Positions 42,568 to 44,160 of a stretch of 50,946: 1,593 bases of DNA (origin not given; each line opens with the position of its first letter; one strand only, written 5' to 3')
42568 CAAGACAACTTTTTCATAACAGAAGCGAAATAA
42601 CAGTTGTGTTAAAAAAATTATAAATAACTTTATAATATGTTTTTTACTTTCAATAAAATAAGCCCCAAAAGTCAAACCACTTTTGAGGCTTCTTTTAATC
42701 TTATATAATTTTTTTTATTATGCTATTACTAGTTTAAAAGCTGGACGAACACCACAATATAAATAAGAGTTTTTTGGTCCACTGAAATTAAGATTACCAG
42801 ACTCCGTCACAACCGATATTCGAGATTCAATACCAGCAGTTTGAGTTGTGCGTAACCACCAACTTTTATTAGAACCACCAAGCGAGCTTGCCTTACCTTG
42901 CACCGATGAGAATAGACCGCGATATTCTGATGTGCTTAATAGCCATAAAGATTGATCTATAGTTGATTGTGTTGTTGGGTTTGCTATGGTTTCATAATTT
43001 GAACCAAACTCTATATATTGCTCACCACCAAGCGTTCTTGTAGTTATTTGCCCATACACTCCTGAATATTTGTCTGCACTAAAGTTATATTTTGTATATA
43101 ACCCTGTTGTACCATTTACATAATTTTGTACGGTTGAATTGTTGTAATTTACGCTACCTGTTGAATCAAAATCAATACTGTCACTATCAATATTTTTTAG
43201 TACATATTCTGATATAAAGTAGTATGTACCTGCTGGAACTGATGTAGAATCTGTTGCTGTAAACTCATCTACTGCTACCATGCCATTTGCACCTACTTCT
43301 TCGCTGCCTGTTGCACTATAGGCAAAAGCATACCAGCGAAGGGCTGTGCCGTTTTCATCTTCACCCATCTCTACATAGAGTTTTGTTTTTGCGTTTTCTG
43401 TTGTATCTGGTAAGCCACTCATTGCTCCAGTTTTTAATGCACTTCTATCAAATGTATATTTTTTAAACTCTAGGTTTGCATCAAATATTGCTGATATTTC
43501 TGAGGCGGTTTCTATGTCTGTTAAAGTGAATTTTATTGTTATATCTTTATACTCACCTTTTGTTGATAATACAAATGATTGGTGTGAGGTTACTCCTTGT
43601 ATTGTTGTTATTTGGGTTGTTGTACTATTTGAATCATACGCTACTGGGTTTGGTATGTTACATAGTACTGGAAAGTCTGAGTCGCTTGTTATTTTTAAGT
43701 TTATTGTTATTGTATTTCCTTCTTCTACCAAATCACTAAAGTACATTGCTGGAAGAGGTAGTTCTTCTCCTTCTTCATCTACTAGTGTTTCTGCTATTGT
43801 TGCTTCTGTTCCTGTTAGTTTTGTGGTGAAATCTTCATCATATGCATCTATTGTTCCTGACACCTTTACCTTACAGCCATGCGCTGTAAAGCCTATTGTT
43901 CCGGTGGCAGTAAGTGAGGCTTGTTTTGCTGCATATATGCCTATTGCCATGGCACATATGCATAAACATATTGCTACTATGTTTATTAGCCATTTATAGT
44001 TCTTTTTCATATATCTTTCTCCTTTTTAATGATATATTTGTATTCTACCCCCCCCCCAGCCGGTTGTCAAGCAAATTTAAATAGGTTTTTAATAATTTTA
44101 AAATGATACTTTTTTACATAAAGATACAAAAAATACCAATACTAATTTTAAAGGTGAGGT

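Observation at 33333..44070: Paralogous surface-protein genes with homopolymeric G tracts exactly in the promoter spacer: a putative ON/OFF phase-variation switch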

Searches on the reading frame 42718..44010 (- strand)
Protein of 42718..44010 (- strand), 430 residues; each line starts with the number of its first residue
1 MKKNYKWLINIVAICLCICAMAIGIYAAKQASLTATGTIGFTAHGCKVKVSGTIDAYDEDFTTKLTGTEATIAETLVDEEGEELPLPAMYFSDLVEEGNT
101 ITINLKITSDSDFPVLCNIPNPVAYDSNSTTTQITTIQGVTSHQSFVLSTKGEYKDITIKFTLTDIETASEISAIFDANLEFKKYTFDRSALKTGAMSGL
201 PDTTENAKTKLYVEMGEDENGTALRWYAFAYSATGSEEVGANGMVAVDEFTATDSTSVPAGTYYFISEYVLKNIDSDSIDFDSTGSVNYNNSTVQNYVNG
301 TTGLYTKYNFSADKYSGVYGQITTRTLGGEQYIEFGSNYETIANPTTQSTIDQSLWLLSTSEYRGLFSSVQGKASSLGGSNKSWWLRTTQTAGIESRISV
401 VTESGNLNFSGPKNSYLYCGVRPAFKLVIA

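Call 8: search_protein_families(library=pfam, proteins=[window:42718-44010:-], max_evalue=0.1)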
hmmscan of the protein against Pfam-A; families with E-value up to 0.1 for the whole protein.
window:42718-44010:- (430 aa): 2 families
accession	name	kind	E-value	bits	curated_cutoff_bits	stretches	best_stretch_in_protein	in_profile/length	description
PF19789.6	DUF6273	-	7.8e-09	36.1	23.5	1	261-427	2-170/172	Domain of unknown function (DUF6273)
PF17259.7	DUF5325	-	0.091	13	25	0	3-36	2-35/61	Family of unknown function (DUF5325)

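Call 15: find_encoding_contigs(protein=window:42721-44010:-, flank=3000, max_places=10)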
Protein window:42721-44010:- (430 aa): 3 contigs read that carry it; 2 places shown.
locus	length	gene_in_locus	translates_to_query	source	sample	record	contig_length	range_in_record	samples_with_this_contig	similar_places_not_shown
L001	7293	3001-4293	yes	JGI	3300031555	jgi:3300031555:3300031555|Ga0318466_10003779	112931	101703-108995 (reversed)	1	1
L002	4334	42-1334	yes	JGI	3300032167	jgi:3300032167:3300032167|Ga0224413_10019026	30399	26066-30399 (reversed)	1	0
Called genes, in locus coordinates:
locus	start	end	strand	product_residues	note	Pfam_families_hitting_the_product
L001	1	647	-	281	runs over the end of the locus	PF21686:LigD_Prim-Pol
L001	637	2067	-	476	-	PF13298:LigD_N, PF01068:DNA_ligase_A_M, PF01331:mRNA_cap_enzyme (weak), PF09414:RNA_ligase, PF04679:DNA_ligase_A_C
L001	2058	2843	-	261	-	PF02735:Ku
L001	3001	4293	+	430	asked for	PF19789:DUF6273 (weak)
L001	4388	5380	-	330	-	PF01728:FtsJ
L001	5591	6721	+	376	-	PF13421:Band_7_1, PF01145:Band_7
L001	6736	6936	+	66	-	PF08984:DUF1858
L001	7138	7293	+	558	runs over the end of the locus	-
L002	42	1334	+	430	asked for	PF19789:DUF6273 (weak)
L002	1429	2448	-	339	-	PF01728:FtsJ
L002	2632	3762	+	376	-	PF13421:Band_7_1, PF01145:Band_7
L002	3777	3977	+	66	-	PF08984:DUF1858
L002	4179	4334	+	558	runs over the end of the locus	-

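Call 20: find_homologous_proteins(query=window:42721-44010:-)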
Query window:42721-44010:- (430 aa): 29 proteins with E <= 0.001 among 5618 candidates.
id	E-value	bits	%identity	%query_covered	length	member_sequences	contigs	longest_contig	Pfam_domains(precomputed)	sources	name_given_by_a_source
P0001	4.5e-281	949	100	100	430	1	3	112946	PF19789.7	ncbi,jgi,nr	ncbi:MAG: hypothetical protein E7376_01670 [Clostridiales bacterium]|nr:hypothetical protein [Clostr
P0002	1.9e-218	743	80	100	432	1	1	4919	PF19789.7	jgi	-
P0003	7.9e-207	705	76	100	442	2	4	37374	-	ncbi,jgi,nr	ncbi:MAG: hypothetical protein E7376_04365 [Clostridiales bacterium]|nr:hypothetical protein [Clostr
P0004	5.3e-206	702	75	100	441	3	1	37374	PF19789.7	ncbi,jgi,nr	ncbi:MAG: hypothetical protein E7376_04420 [Clostridiales bacterium]|nr:hypothetical protein [Clostr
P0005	1.1e-146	507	61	100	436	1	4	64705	PF19789.7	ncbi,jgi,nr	ncbi:MAG: hypothetical protein E7376_04165 [Clostridiales bacterium]|nr:hypothetical protein [Clostr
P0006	1.5e-136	474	59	100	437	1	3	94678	PF19789.7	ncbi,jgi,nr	ncbi:MAG: hypothetical protein E7376_01940 [Clostridiales bacterium]|nr:hypothetical protein [Clostr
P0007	2.9e-121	423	55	100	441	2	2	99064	PF19789.7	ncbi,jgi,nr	ncbi:MAG: hypothetical protein E7376_02380 [Clostridiales bacterium]|nr:hypothetical protein [Clostr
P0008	1.2e-119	418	62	76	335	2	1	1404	PF19789.7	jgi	-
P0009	3.3e-35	140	32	100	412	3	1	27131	PF19789.7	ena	-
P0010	7.2e-28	116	31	100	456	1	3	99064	PF19789.7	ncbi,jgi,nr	ncbi:MAG: hypothetical protein E7376_02595 [Clostridiales bacterium]|nr:hypothetical protein [Clostr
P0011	1.5e-26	111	30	99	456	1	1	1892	PF19789.7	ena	-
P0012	4.6e-26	110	31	100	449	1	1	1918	-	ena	-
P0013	6.2e-26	109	31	100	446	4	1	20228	-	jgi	-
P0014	1.8e-23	101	29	99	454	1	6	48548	PF19789.7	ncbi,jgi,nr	ncbi:MAG: hypothetical protein E7376_03450 [Clostridiales bacterium]|nr:hypothetical protein [Clostr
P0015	5.7e-22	96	29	99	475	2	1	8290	PF19789.7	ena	-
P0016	2.3e-21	94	28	100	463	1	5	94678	PF19789.7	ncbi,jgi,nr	ncbi:MAG: hypothetical protein E7376_01835 [Clostridiales bacterium]|nr:hypothetical protein [Clostr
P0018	2.6e-19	87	30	100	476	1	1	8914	PF19789.7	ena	-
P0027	8.3e-12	63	73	12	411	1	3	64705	PF13306.13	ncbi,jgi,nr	ncbi:MAG: leucine-rich repeat domain-containing protein [Clostridiales bacterium]|nr:leucine-rich re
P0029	1.4e-9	55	68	12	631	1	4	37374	PF13306.13,PF13855.13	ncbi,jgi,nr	ncbi:MAG: leucine-rich repeat domain-containing protein [Clostridiales bacterium]|nr:leucine-rich re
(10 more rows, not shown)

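Call 22: find_encoding_contigs(protein=P0003, flank=10000, max_places=4)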
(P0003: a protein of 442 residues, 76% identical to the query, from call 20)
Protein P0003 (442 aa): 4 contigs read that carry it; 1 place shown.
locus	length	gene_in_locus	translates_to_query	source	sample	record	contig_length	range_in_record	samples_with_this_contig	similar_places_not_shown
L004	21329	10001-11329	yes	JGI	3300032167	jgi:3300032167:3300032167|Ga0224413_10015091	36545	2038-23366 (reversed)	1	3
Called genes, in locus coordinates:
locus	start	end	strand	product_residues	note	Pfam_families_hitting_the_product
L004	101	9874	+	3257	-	-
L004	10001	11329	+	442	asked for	-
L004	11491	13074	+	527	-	PF00005:ABC_tran, PF02463:SMC_N (faint), PF13304:AAA_21 (faint), PF12848:ABC_tran_Xtn, PF00005:ABC_tran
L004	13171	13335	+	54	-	-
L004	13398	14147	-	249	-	-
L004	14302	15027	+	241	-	-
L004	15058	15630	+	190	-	-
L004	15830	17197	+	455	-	-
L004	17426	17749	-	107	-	PF01381:HTH_3, PF12844:HTH_19, PF13443:HTH_26, PF13560:HTH_31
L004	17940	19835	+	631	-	PF13306:LRR_5, PF13855:LRR_8 (faint), PF13306:LRR_5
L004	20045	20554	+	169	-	-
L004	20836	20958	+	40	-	-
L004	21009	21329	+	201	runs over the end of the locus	PF12844:HTH_19, PF13560:HTH_31 (weak), PF01381:HTH_3, PF13443:HTH_26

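Call 23: find_encoding_contigs(protein=P0006, flank=10000, max_places=4)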
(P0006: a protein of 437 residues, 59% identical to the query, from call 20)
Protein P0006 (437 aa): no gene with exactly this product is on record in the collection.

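Call 33: find_encoding_contigs(protein=P0002, flank=3000, max_places=10)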
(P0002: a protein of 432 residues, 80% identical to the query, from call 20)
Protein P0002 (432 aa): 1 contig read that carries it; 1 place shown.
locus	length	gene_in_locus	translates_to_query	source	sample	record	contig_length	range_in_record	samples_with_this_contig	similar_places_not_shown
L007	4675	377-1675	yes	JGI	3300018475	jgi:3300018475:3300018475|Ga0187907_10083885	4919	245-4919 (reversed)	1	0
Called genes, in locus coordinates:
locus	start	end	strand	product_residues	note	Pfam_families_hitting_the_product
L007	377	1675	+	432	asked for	PF19789:DUF6273 (weak)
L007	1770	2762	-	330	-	PF01728:FtsJ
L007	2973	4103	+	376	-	PF13421:Band_7_1, PF01145:Band_7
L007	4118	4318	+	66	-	PF08984:DUF1858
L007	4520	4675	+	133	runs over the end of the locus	?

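Call 34: find_encoding_contigs(protein=P0004, flank=3000, max_places=10)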
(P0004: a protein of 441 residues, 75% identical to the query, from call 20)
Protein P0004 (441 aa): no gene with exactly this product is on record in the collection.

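Call 35: find_encoding_contigs(protein=P0005, flank=10000, max_places=10)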
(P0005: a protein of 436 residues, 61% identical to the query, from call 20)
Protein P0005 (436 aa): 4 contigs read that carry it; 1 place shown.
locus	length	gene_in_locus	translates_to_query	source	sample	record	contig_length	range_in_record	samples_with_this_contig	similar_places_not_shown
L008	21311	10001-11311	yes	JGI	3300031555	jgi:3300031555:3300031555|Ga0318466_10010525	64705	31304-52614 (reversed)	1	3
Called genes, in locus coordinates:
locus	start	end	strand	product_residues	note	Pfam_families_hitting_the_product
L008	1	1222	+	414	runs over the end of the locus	PF06925:MGDG_synth, PF00534:Glycos_transf_1, PF04101:Glyco_tran_28_C, PF13692:Glyco_trans_1_4 (weak)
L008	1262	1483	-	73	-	PF13560:HTH_31 (weak), PF12844:HTH_19 (weak), PF01381:HTH_3, PF13443:HTH_26 (weak)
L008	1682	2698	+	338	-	-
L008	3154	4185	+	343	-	PF01628:HrcA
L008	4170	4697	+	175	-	PF01025:GrpE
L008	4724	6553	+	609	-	PF00012:HSP70, PF06723:MreB_Mbl, PF00012:HSP70, PF02782:FGGY_C (faint)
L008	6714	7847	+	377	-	PF00226:DnaJ, PF27659:CHP02642 (faint), PF01556:DnaJ_C, PF00684:DnaJ_CXXCXGXG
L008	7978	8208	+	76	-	-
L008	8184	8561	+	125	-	PF02452:PemK_toxin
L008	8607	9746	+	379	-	PF01820:Dala_Dala_lig_N, PF02222:ATP-grasp, PF02786:CPSase_L_D2, PF07478:Dala_Dala_lig_C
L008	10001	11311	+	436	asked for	PF19789:DUF6273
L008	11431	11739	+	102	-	PF00085:Thioredoxin, PF14595:Thioredoxin_9 (weak), PF13905:Thioredoxin_8 (faint)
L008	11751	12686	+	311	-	PF12146:Hydrolase_4, PF00561:Abhydrolase_1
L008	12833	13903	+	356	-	-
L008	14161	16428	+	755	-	PF00724:Oxidored_FMN, PF01266:DAO (faint), PF00070:Pyr_redox (faint), PF00724:Oxidored_FMN (weak), PF03486:HI0933_like (weak), PF07992:Pyr_redox_2, PF12831:FAD_oxidored (weak), PF13450:NAD_binding_8 (weak), +2 more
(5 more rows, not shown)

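Call 37: find_encoding_contigs(protein=P0009, flank=10000, max_places=10)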
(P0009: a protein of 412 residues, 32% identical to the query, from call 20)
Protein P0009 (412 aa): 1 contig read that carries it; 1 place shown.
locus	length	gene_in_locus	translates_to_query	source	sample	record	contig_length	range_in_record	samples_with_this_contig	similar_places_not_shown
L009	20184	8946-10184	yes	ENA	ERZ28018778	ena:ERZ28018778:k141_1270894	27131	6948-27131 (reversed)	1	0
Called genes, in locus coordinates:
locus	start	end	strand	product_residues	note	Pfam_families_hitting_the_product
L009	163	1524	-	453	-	PF11638:DnaA_N, PF00308:Bac_DnaA, PF01695:IstB_IS21 (faint), PF00004:AAA (weak), PF08299:Bac_DnaA_C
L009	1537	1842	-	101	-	PF12647:RNHCP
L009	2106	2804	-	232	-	PF04298:Zn_peptidase_2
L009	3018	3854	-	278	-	PF02645:DegV, PF13684:FakA-like_C (weak)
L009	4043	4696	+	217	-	PF12844:HTH_19 (weak), PF13560:HTH_31 (weak), PF01381:HTH_3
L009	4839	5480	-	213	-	-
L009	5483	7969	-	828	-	PF00122:E1-E2_ATPase, PF00702:Hydrolase, PF08282:Hydrolase_3 (faint)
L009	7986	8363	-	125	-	-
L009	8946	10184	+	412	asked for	PF19789:DUF6273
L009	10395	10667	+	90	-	PF00216:Bac_DNA_binding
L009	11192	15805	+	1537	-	PF13195:DUF4011, PF13086:AAA_11, PF13245:AAA_19 (faint), PF13604:AAA_30 (faint), PF13086:AAA_11 (weak), PF13087:AAA_12, PF18741:MTES_1575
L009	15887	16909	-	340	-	PF12796:Ank_2, PF13637:Ank_4, PF13857:Ank_5, PF12796:Ank_2, PF13637:Ank_4, PF12796:Ank_2, PF12796:Ank_2, PF13857:Ank_5, +4 more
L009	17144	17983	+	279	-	PF02645:DegV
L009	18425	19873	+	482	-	-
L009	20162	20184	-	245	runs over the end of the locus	PF00571:CBS (weak)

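Call 38: find_encoding_contigs(protein=P0013, flank=10000, max_places=10)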
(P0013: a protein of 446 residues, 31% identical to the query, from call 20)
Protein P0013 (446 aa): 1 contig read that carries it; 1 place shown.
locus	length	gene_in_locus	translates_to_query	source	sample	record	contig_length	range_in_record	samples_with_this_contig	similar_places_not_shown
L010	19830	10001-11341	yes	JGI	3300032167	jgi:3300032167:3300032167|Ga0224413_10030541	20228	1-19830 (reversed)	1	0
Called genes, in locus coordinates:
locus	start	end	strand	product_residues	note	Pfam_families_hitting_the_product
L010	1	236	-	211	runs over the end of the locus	?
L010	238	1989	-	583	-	PF00664:ABC_membrane, PF00005:ABC_tran, PF02463:SMC_N (weak)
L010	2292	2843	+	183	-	-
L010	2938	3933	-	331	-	PF00579:tRNA-synt_1b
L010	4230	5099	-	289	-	-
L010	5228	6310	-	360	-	PF02368:Big_2, PF21764:Invasin_D4 (faint), PF22359:Big-like (faint), PF26182:Ig_NUP210_5th (faint), PF26918:Ig_Eae (faint), PF02368:Big_2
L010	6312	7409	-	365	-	-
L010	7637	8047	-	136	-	-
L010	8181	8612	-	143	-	PF01592:NifU_N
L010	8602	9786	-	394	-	PF00266:Aminotran_5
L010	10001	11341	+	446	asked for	-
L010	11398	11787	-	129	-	PF02082:Rrf2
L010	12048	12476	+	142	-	-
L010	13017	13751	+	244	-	-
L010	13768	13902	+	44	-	-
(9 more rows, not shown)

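Call 42: search_protein_families(library=ncbifam, proteins=[window:42721-44010:-, P0029, P0027, P0016], max_evalue=1)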
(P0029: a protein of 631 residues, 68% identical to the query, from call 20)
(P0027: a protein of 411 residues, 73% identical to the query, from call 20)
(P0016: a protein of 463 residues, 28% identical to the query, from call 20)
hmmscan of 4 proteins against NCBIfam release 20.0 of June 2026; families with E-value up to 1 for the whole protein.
window:42721-44010:- (430 aa): 1 family
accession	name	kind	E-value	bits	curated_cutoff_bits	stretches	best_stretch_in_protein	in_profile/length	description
NF053819.1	EF0750_LPXTG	subfamily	0.0038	17.7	47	1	1-44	1-43/105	EF2685/EF0750 family sortase-dependent surface protein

P0029 (631 aa): 3 families
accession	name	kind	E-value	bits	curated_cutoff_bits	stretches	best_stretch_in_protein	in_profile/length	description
NF047961.1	adhesin_HupY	equivalog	9.3e-21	73.6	1250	3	500-570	191-260/978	leucine-rich repeat adhesin HupY/LrrG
TIGR02167.2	Liste_lipo_26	repeat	0.00027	20.6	30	0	415-426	1-12/26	PARCEL repeat-containing surface protein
NF053819.1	EF0750_LPXTG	subfamily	0.0033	17.9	47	1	1-44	1-43/105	EF2685/EF0750 family sortase-dependent surface protein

P0027 (411 aa): 3 families
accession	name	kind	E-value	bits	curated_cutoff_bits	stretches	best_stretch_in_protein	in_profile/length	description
NF047961.1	adhesin_HupY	equivalog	7.8e-08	30.8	1250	2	221-349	194-320/978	leucine-rich repeat adhesin HupY/LrrG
NF053819.1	EF0750_LPXTG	subfamily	0.00046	20.6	47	1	1-56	1-55/105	EF2685/EF0750 family sortase-dependent surface protein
TIGR02167.2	Liste_lipo_26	repeat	0.29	10.9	30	0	254-266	2-14/26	PARCEL repeat-containing surface protein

P0016 (463 aa): 1 family
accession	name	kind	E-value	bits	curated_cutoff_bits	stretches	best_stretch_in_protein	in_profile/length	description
NF053819.1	EF0750_LPXTG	subfamily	0.0007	20.1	47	1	1-65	1-55/105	EF2685/EF0750 family sortase-dependent surface protein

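Call 53: predict_structure(alignment_id=A4)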
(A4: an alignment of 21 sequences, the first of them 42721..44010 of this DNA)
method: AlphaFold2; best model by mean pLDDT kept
length: 430 residues; sequences in the alignment: 21
mean_pLDDT: 75.1   pTM: 0.75
mean pLDDT of the five models: 75.1, 74.6, 74.3, 73.4, 71.4
residues with pLDDT >= 90: 52; 70-90: 245; 50-70: 104; < 50: 29
segments of 3 or more residues with pLDDT < 50: 1-3, 19-30, 126-136, 413-415
pLDDT, mean of each block of 10 residues (from residue 1): 53 55 37 60 81 75 65 79 65 64 83 82 51 49 76 80 59 62 86 86 82 91 93 86 87 79 92 80 77 87 84 78 82 76 77 88 86 76 81 66 77 62 91
secondary structure, 60 per line:
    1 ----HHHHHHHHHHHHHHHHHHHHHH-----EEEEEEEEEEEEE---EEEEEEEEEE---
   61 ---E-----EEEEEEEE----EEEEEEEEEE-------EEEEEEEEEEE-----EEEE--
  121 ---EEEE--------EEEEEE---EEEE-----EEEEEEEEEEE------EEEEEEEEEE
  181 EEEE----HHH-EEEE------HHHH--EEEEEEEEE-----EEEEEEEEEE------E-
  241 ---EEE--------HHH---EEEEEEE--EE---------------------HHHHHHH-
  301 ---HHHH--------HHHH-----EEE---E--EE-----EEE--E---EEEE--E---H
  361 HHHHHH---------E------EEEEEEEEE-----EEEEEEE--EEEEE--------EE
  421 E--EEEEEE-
elements in order: H5-26 E32-44 E48-57 E70-77 E82-91 E99-109 E115-118 E124-127 E136-141 E145-148 E154-164 E171-184 E193-196 H203-206 E209-217 E223-232 E244-246 E261-267 H293-299 H304-307 H316-319 E325-327 E341-343 E350-353 H360-366 E383-391 E397-403 E406-410 E419-421 E424-429

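Call 55: find_encoding_contigs(protein=P0018, flank=5000, max_places=10)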
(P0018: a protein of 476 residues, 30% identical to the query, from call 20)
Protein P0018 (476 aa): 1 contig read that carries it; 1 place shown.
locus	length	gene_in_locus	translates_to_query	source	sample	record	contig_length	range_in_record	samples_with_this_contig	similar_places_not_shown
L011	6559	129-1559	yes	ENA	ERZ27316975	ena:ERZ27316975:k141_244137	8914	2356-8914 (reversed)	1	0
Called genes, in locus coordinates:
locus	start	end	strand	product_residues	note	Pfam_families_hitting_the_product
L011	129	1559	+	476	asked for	PF19789:DUF6273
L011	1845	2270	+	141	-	PF09424:YqeY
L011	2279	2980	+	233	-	PF00149:Metallophos, PF12850:Metallophos_2 (faint)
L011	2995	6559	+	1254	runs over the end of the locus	-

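Call 56: find_encoding_contigs(protein=P0015, flank=5000, max_places=10)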
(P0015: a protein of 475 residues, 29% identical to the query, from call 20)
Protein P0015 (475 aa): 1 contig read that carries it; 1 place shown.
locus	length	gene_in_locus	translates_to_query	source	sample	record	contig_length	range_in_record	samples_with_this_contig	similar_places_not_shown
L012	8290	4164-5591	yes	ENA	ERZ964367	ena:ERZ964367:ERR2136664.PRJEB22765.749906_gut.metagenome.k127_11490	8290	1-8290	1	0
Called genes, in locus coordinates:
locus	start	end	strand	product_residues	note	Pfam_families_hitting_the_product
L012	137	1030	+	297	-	PF01695:IstB_IS21, PF00308:Bac_DnaA, PF00910:RNA_helicase (weak)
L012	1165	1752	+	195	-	-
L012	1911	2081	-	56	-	-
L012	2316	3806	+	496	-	PF01433:Peptidase_M1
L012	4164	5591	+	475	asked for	PF19789:DUF6273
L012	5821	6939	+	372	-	PF05496:RuvB_N (weak), PF13177:DNA_pol3_delta2, PF00004:AAA, PF07728:AAA_5 (faint), PF13401:AAA_22 (faint), PF22608:DNAX_ATPase_lid, PF12169:DNA_pol3_gamma3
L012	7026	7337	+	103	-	-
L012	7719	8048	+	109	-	PF02575:YbaB_DNA_bd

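Call 59: find_encoding_contigs(protein=P0027, flank=10000, max_places=10)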
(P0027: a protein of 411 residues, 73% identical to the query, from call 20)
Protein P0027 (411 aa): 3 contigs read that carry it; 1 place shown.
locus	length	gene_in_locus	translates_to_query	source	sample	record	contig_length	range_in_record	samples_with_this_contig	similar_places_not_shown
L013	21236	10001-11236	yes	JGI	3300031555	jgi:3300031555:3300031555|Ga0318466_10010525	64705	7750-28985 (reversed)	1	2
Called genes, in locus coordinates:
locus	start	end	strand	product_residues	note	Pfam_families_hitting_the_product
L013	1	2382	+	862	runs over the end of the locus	PF01136:Peptidase_U32, PF12392:DUF3656, PF22811:Zn_ribbon_NrdR, PF03477:ATP-cone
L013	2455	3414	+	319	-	PF02517:Rce1-like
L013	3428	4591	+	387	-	PF02517:Rce1-like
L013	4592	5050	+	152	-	PF02590:SPOUT_MTase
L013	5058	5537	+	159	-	PF00383:dCMP_cyt_deam_1, PF14437:MafB19-deam, PF14439:Bd3614-deam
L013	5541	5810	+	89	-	PF07873:YabP (weak)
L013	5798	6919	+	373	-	PF06898:YqfD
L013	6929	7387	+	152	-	PF02130:YbeY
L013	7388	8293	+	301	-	PF00350:Dynamin_N (weak), PF01926:MMR_HSR1, PF02421:FeoB_N, PF04548:AIG1 (weak), PF10662:PduV-EutP (weak), PF00009:GTP_EFTU (weak), PF00350:Dynamin_N (weak), PF07650:KH_2, +1 more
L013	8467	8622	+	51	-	PF14006:YqzL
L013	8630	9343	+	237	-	PF11967:RecO_N, PF02565:RecO_C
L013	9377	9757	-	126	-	PF01381:HTH_3, PF12844:HTH_19, PF13443:HTH_26 (weak), PF13560:HTH_31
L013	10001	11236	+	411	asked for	PF13306:LRR_5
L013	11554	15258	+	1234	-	PF04563:RNA_pol_Rpb2_1, PF04561:RNA_pol_Rpb2_2, PF04565:RNA_pol_Rpb2_3, PF10385:RNA_pol_Rpb2_45, PF00562:RNA_pol_Rpb2_6, PF04560:RNA_pol_Rpb2_7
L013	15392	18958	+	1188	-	PF04997:RNA_pol_Rpb1_1, PF00623:RNA_pol_Rpb1_2, PF04983:RNA_pol_Rpb1_3, PF05000:RNA_pol_Rpb1_4, PF04998:RNA_pol_Rpb1_5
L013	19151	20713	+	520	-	PF19789:DUF6273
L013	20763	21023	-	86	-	-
